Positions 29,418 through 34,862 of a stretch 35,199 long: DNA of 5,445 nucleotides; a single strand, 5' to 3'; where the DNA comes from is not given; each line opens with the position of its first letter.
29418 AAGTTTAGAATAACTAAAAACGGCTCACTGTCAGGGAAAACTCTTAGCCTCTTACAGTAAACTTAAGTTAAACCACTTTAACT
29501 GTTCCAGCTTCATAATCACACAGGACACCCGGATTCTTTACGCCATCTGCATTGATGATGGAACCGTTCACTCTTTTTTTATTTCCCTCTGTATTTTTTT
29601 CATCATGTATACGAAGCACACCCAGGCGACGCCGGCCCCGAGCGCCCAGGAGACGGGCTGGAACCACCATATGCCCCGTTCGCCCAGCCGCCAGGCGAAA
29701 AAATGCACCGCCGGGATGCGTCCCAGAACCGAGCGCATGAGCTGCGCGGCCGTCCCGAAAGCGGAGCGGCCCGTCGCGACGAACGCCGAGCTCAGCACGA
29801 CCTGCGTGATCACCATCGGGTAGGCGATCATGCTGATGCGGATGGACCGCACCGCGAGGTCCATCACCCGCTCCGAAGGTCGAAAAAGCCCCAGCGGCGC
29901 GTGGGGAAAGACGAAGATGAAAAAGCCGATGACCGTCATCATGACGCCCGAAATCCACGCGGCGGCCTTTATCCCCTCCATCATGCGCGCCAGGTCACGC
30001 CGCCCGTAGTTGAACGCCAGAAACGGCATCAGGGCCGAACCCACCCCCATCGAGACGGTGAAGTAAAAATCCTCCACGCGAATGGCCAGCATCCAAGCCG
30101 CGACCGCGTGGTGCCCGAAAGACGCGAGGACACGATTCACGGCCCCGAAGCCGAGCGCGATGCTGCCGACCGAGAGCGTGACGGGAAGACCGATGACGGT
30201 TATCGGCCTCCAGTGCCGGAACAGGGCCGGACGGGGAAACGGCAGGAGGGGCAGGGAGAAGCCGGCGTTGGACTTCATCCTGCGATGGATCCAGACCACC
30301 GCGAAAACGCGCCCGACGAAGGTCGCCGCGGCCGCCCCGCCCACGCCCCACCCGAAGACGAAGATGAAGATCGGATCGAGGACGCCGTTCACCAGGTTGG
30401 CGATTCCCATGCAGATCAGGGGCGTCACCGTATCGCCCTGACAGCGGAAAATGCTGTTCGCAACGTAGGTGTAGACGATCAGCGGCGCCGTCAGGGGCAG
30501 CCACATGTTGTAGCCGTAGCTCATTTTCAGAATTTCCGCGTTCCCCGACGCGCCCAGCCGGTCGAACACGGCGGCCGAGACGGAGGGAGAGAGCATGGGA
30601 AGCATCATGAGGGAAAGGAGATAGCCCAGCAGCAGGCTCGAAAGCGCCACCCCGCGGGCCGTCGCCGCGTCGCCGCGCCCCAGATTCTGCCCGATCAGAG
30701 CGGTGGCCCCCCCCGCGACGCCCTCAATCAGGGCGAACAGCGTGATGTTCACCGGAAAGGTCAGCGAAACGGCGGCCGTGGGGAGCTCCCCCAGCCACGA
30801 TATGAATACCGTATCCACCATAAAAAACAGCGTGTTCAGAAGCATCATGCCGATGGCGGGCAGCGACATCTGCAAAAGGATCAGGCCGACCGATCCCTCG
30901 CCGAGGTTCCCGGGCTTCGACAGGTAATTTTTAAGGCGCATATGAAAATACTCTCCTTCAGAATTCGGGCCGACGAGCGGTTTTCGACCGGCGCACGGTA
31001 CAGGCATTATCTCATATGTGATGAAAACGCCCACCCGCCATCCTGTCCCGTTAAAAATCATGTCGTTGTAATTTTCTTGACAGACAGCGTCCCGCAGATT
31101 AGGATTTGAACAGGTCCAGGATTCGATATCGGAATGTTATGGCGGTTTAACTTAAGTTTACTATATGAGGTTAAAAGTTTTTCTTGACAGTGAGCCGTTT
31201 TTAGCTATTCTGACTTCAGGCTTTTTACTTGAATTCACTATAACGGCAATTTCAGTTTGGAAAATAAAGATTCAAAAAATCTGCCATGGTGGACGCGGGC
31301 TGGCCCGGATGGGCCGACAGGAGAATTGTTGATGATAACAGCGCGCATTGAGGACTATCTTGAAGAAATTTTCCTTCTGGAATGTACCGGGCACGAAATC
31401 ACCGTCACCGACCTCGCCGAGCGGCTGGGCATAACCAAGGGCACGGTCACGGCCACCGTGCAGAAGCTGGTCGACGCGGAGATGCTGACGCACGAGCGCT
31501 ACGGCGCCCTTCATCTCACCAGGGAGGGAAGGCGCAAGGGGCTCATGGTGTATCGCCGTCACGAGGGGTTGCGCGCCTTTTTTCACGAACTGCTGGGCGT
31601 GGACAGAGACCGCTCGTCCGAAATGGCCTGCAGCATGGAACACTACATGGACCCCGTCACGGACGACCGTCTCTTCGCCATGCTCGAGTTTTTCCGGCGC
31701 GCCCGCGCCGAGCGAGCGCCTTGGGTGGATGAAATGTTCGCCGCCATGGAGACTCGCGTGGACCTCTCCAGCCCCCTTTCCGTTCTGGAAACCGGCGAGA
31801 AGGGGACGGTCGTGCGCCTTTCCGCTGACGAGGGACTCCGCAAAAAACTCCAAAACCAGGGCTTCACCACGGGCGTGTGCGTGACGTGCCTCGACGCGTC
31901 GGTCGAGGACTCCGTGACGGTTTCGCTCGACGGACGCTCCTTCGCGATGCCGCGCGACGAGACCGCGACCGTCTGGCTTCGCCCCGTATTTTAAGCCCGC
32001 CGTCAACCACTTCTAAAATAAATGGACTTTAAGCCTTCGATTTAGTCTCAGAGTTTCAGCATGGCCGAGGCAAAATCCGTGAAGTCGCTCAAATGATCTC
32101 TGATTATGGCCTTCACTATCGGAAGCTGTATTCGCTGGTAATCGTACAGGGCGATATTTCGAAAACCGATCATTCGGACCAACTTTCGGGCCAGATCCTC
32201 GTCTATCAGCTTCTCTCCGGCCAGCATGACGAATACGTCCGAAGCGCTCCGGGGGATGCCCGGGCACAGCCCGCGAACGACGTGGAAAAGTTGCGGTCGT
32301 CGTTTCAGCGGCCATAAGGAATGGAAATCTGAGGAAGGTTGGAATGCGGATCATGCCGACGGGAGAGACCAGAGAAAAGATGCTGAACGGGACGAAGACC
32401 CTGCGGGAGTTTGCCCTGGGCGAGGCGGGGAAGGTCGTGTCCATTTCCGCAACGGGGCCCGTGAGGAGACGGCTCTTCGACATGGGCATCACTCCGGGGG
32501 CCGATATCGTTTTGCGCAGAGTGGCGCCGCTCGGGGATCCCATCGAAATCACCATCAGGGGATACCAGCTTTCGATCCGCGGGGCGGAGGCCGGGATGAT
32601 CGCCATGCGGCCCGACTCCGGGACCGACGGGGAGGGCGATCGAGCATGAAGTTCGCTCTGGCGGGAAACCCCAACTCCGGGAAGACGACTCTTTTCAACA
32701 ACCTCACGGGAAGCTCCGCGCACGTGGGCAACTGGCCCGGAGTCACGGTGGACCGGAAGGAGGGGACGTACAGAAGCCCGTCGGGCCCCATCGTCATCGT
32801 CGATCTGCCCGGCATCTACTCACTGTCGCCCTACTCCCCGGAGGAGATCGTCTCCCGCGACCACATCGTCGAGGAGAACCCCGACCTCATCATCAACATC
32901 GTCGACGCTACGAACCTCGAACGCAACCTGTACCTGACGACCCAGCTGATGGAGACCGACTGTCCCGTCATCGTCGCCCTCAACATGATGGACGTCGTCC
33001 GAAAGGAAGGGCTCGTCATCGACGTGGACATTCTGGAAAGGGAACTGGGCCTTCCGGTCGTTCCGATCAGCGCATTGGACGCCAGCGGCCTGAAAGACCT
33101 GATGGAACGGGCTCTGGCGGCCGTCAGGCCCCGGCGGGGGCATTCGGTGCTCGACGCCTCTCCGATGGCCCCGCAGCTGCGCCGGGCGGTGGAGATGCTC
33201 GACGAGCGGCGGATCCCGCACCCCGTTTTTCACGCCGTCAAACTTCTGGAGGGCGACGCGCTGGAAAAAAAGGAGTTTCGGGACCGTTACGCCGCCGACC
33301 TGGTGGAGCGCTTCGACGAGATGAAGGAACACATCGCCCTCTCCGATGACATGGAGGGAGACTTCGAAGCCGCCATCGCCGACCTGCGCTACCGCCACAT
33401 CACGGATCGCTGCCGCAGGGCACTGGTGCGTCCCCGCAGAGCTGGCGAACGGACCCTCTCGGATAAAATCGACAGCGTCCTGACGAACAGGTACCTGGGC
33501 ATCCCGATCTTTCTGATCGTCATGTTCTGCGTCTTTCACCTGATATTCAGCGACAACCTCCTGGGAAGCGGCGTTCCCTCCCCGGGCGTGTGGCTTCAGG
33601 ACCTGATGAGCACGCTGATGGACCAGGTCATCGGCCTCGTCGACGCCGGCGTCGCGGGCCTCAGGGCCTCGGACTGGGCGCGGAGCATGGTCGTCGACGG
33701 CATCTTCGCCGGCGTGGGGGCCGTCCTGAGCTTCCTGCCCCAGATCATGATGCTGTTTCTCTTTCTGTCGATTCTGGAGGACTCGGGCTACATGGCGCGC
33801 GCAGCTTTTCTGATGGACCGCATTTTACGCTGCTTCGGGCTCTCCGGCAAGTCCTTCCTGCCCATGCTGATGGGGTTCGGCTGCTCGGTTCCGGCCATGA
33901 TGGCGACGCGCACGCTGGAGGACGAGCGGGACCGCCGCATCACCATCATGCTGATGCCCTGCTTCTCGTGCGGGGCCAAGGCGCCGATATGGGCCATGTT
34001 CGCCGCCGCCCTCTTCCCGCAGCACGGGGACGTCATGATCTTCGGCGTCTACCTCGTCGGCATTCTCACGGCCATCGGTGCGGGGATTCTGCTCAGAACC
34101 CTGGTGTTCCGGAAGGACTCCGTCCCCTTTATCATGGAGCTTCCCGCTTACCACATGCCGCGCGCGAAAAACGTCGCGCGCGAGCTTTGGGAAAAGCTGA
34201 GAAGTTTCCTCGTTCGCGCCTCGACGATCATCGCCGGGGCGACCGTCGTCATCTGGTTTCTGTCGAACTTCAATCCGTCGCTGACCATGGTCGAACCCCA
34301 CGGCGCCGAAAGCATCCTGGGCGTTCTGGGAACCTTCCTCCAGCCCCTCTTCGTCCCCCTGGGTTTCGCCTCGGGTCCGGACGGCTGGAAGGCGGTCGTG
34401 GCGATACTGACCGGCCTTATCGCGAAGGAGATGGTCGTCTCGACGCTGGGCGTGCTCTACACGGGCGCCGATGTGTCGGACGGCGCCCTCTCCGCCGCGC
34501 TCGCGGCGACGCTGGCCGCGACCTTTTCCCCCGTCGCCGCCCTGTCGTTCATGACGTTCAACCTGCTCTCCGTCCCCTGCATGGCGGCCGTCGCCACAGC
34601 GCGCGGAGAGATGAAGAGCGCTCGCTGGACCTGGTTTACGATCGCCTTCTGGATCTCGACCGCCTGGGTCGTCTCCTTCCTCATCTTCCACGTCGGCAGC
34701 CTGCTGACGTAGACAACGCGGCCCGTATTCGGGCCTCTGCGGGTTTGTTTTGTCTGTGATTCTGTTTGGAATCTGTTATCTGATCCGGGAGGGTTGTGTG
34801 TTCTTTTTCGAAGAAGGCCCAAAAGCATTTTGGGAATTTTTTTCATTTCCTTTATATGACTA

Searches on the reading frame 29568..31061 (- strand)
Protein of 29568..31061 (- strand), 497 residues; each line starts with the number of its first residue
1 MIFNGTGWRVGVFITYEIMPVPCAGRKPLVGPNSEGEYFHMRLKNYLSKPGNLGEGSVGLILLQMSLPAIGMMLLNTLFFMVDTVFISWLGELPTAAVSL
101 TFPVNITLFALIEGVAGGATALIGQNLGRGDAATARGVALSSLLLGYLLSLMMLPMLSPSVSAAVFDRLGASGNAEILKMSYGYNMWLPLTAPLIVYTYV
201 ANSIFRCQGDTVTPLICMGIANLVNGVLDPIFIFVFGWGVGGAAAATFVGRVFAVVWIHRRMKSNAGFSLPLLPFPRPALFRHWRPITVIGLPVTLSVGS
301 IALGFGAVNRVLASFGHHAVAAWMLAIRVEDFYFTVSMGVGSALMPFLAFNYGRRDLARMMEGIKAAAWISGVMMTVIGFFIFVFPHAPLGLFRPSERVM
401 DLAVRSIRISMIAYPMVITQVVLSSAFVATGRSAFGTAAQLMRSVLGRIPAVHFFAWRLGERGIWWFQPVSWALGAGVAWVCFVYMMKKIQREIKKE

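Call 11: search_protein_families(library=pfam, proteins=[window:29568-31061:-])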
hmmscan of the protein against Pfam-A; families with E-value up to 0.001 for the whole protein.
window:29568-31061:- (497 aa): 1 family
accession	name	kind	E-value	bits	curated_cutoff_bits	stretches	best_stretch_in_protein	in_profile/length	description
PF01554.23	MatE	-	1.4e-37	129.3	24.9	2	68-231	1-161/161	MatE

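Call 16: find_related_loci(query=window:29568-31061:-, collection=genome_contigs, flank=10000)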
Query window:29568-31061:- (497 aa) in genome_contigs; peptide patterns used: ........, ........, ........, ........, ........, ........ (x = any residue, [..] = any of these).
83 stretches matched a pattern; 5 encode a relative of the query (tblastn E <= 1e-3); 5 distinct loci.
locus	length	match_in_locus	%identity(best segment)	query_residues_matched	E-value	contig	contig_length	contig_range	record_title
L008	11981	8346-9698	72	43-493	0e+0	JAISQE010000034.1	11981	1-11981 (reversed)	MAG: Synergistaceae bacterium isolate Kf353_bin122 k119_4864513, whole genome shotgun sequence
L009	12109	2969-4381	74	26-493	0e+0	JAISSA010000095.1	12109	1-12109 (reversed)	MAG: Synergistaceae bacterium isolate Kf353_bin90 k119_4633862, whole genome shotgun sequence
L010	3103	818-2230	53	30-496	1e-175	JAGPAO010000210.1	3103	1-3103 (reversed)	MAG: Synergistaceae bacterium isolate Gw_Prim_bin_27 Gw_Prim_80051_length_3103_cov_5.881384, whole genome shotgun sequen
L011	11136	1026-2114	26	64-432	1e-18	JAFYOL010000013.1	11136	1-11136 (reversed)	MAG: Erysipelotrichaceae bacterium isolate RGIG7276 Water_buffalos_Cecum-4__c40300, whole genome shotgun sequence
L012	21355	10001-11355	27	33-494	4e-23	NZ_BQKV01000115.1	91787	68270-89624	Faecalibacterium gallinarum strain JCM 17207 sequence115, whole genome shotgun sequence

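Call 22: find_homologous_proteins(query=window:29568-31061:-, max_evalue=1e-60)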
Query window:29568-31061:- (497 aa): 96 proteins with E <= 1e-60 among 8000 candidates.
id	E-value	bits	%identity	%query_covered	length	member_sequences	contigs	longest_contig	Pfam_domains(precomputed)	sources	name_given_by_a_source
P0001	4.6e-296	1001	100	92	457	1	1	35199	PF01554.24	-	-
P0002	2.2e-263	893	89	92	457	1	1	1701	PF01554.24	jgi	jgi:putative MATE family efflux protein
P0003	5.0e-229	779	78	92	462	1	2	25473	PF01554.24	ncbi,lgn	-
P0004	3.6e-223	760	76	92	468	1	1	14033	PF01554.24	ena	-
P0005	1.9e-222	758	76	92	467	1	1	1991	PF01554.24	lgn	-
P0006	1.8e-216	738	71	92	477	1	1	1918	PF01554.24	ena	-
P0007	7.0e-216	736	74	91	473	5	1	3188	PF01554.24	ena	-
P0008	1.6e-215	735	72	91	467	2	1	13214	PF01554.24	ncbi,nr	ncbi:MAG: MATE family efflux transporter [Synergistaceae bacterium]|nr:MATE family efflux transporte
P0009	1.8e-214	731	76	86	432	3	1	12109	PF01554.24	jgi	jgi:putative MATE family efflux protein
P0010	2.5e-213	728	71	92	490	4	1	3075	PF01554.24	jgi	jgi:putative MATE family efflux protein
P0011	8.3e-213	726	72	91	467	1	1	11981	PF01554.24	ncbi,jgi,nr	ncbi:MAG: MATE family efflux transporter [Synergistaceae bacterium]|jgi:putative MATE family efflux 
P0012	4.1e-212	724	72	91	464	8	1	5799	PF01554.24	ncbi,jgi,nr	ncbi:MAG: MATE family efflux transporter [Synergistaceae bacterium]|jgi:putative MATE family efflux 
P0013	7.8e-211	719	71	92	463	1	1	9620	PF01554.24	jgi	jgi:putative MATE family efflux protein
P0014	2.1e-209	715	72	91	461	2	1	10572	PF01554.24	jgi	jgi:putative MATE family efflux protein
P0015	2.2e-209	715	73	91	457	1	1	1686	PF01554.24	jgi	jgi:putative MATE family efflux protein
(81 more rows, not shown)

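Call 25: find_encoding_contigs(protein=P0002, flank=10000)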
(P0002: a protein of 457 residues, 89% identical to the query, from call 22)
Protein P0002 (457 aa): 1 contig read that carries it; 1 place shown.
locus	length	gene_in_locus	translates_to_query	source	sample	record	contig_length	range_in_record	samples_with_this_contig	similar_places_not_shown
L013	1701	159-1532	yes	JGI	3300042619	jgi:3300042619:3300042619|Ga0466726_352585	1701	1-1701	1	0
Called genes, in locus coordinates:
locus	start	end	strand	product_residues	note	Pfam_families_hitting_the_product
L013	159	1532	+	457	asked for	PF01554:MatE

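Call 26: find_encoding_contigs(protein=P0003, flank=10000)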
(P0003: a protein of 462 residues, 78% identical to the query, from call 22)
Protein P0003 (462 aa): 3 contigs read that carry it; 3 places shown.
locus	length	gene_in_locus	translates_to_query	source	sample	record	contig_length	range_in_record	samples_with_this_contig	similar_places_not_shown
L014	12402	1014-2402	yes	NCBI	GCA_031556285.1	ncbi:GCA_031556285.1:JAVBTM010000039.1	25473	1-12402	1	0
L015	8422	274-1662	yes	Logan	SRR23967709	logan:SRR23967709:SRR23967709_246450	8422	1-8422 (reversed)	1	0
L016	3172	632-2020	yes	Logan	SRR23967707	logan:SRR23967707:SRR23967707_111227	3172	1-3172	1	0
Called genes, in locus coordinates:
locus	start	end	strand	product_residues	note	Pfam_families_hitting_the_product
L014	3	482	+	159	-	?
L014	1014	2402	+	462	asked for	PF01554:MatE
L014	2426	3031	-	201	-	-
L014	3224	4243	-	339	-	PF12118:SprA-related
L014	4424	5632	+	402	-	PF01546:Peptidase_M20, PF07687:M20_dimer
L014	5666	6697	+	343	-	PF01212:Beta_elim_lyase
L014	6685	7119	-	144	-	PF03652:RuvX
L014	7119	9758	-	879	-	PF01411:tRNA-synt_2c, PF07973:tRNA_SAD, PF02272:DHHA1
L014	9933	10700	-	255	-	PF13489:Methyltransf_23 (weak), PF01209:Ubie_methyltran, PF13649:Methyltransf_25, PF13847:Methyltransf_31, PF08241:Methyltransf_11, PF08242:Methyltransf_12 (weak)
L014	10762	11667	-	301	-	PF00892:EamA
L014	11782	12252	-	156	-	PF03703:bPH_2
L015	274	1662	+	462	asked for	PF01554:MatE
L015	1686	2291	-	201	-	-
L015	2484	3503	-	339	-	PF12118:SprA-related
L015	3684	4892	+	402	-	PF01546:Peptidase_M20, PF07687:M20_dimer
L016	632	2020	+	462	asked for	PF01554:MatE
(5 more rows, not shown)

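Call 27: find_encoding_contigs(protein=P0004, flank=10000)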
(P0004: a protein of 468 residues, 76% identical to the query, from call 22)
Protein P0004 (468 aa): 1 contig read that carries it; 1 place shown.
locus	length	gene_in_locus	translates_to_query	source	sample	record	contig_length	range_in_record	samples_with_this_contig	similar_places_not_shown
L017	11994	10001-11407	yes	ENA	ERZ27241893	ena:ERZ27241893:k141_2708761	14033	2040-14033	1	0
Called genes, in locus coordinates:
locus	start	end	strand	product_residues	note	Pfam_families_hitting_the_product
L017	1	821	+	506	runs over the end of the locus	PF00496:SBP_bac_5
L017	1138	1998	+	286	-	PF19300:BPD_transp_1_N, PF00528:BPD_transp_1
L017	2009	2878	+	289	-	PF12911:OppC_N, PF00528:BPD_transp_1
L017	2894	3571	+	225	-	PF00392:GntR (weak), PF07729:FCD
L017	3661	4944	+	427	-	PF13393:tRNA-synt_His, PF00587:tRNA-synt_2b, PF03129:HGTP_anticodon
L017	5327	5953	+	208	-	PF12672:DUF3793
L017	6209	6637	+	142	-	PF12724:Flavodoxin_5 (weak), PF00258:Flavodoxin_1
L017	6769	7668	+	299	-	PF07837:FTCD_N, PF02971:FTCD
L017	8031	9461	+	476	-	PF01235:Na_Ala_symp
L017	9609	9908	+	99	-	PF03992:ABM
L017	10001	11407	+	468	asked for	PF01554:MatE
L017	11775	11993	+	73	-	?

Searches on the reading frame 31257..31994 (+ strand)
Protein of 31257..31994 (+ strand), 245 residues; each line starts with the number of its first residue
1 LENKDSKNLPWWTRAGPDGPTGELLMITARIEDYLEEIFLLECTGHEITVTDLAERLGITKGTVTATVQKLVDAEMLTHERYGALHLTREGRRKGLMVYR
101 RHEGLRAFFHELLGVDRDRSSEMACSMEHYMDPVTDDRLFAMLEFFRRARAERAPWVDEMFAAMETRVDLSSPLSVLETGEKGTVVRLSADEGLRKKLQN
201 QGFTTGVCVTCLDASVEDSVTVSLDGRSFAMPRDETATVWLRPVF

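Call 11: search_protein_families(library=pfam, proteins=[window:31257-31994:+])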
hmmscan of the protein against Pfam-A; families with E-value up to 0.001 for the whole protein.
window:31257-31994:+ (245 aa): 8 families
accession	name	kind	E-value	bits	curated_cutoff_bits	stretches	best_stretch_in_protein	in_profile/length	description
PF02742.21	Fe_dep_repr_C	-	2.6e-15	56.6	27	1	88-148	1-61/70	Iron dependent repressor, metal binding and dimerisation domain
PF01325.25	Fe_dep_repress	-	2.4e-12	47.3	26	1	26-85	1-60/60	Iron dependent repressor, N-terminal DNA binding domain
PF04023.20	FeoA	-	1e-11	45.2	23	1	173-242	2-73/74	FeoA domain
PF12802.13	MarR_2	-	2.1e-08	34.6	27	1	40-81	11-54/61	MarR family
PF01047.28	MarR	-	4.8e-06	26.8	24.6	1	47-78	17-48/59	MarR family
PF13412.12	HTH_24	-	7.9e-06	25.8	21.9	1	48-76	18-46/48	Winged helix-turn-helix DNA-binding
PF12840.13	HTH_20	-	3.8e-05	24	27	1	45-79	16-50/51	Helix-turn-helix domain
PF09339.16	HTH_IclR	-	0.0005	20.2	22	0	44-78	15-49/52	IclR helix-turn-helix domain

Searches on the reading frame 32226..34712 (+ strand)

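Call 11: search_protein_families(library=pfam, proteins=[window:32226-34712:+])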
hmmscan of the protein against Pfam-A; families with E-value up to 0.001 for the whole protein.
window:32226-34712:+ (828 aa): 7 families
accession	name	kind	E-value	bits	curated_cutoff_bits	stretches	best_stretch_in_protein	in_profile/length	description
PF02421.24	FeoB_N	-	6e-65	218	27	1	142-294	2-154/156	Ferrous iron transport protein B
PF07670.19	Gate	-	6.2e-35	120.2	29.6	2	500-593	1-101/104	Nucleoside recognition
PF01926.29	MMR_HSR1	-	7.9e-20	71.5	21.9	1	143-253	2-112/113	50S ribosome-binding GTPase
PF07664.17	FeoB_C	-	2.4e-19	69.2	26.6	1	605-657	1-54/54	Ferrous iron transport protein B C terminus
PF17910.6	FeoB_Cyto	-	2.4e-06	28.3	23.4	1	325-399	16-88/90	FeoB cytosolic helical domain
PF00009.33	GTP_EFTU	-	1.1e-05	25.6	26.5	0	143-297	6-183/188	Elongation factor Tu GTP binding domain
PF09439.16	SRPRB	-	0.00094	19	25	0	141-242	4-96/178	Signal recognition particle receptor beta subunit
